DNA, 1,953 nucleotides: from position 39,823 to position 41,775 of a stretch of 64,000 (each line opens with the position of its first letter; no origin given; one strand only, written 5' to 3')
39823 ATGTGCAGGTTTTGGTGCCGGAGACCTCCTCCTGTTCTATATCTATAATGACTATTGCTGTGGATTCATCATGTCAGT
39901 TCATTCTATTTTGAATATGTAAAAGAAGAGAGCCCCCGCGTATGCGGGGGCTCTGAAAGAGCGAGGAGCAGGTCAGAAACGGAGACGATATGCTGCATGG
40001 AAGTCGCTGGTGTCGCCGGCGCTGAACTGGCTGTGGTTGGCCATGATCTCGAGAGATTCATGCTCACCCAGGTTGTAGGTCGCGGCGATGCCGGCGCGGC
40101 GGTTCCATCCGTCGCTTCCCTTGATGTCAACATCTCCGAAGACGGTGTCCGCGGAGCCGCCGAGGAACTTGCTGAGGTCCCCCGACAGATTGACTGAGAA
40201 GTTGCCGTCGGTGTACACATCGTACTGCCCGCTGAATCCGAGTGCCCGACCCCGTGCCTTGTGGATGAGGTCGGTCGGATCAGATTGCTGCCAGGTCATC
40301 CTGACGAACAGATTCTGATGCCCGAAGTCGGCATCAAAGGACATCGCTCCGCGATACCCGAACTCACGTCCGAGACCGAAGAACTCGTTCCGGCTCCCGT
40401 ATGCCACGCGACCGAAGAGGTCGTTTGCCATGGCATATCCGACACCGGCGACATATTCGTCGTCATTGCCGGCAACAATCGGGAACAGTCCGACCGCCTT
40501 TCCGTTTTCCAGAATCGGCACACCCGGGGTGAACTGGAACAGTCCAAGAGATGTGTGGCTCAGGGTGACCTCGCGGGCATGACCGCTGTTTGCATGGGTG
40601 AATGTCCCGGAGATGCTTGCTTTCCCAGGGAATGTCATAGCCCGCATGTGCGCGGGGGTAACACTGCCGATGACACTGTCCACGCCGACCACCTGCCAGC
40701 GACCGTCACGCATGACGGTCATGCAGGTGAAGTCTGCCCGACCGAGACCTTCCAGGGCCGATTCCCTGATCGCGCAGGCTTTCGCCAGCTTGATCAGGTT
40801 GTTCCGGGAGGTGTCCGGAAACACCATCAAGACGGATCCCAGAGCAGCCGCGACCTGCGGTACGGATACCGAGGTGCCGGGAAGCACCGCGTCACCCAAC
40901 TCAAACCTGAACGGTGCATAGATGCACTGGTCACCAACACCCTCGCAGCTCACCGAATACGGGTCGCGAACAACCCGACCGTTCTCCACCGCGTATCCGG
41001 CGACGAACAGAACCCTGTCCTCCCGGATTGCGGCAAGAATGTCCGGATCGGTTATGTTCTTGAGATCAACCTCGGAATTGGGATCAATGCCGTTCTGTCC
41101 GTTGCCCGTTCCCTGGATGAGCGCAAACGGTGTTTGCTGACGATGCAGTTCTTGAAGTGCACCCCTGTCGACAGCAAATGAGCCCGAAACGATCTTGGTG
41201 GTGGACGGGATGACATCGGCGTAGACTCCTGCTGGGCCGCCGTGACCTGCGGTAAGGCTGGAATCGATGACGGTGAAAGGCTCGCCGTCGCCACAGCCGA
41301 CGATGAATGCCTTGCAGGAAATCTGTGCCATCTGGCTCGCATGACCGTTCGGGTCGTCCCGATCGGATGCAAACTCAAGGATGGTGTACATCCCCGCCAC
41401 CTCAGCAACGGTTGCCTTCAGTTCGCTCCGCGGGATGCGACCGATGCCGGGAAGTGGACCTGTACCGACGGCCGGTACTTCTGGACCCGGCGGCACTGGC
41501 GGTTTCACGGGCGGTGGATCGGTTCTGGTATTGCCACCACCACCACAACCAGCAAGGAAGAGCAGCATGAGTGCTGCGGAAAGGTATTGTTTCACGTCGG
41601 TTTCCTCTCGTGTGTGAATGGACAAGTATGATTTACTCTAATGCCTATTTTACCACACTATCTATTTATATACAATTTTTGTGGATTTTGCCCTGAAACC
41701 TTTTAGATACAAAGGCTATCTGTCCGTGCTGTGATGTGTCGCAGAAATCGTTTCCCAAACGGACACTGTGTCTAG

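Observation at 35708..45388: Duplicated two-gene modules: truncated Cys-rich cassette followed by a membrane FG-GAP beta-propeller gene (B-P1 and D-P2)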

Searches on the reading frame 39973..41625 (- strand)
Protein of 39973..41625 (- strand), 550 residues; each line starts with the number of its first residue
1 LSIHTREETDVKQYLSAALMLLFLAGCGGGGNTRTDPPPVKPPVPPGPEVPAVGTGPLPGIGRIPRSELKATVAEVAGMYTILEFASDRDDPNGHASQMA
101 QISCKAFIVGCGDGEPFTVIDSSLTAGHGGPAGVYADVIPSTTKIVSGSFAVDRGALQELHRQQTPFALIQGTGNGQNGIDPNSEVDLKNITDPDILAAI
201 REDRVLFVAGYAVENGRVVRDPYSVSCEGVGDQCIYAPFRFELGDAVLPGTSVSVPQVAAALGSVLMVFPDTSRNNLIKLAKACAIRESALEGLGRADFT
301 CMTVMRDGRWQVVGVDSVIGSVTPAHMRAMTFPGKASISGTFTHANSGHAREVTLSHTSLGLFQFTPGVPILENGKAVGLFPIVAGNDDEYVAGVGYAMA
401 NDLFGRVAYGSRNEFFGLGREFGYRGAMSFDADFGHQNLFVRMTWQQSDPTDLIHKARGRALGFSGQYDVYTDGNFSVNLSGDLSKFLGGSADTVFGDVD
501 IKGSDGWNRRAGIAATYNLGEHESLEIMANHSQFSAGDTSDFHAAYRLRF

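Call 5: search_protein_families(library=pfam, proteins=[window:39973-41625:-], max_evalue=0.1)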
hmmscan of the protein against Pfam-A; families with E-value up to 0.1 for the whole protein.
window:39973-41625:- (550 aa): 0 families

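Call 38: search_protein_families(library=pfam, proteins=[window:39973-41625:-], max_evalue=10)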
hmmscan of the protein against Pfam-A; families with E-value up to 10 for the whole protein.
window:39973-41625:- (550 aa): 0 families

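Call 60: search_solved_structures(query=window:39973-41625:-, max_evalue=1)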
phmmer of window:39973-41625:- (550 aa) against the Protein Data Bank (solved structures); distinct sequences matched with E-value up to 1: 1.
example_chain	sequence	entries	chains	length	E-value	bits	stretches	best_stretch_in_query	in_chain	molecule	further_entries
8w5q_H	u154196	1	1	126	0.58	12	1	425-469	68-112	Heavy chain of Ab45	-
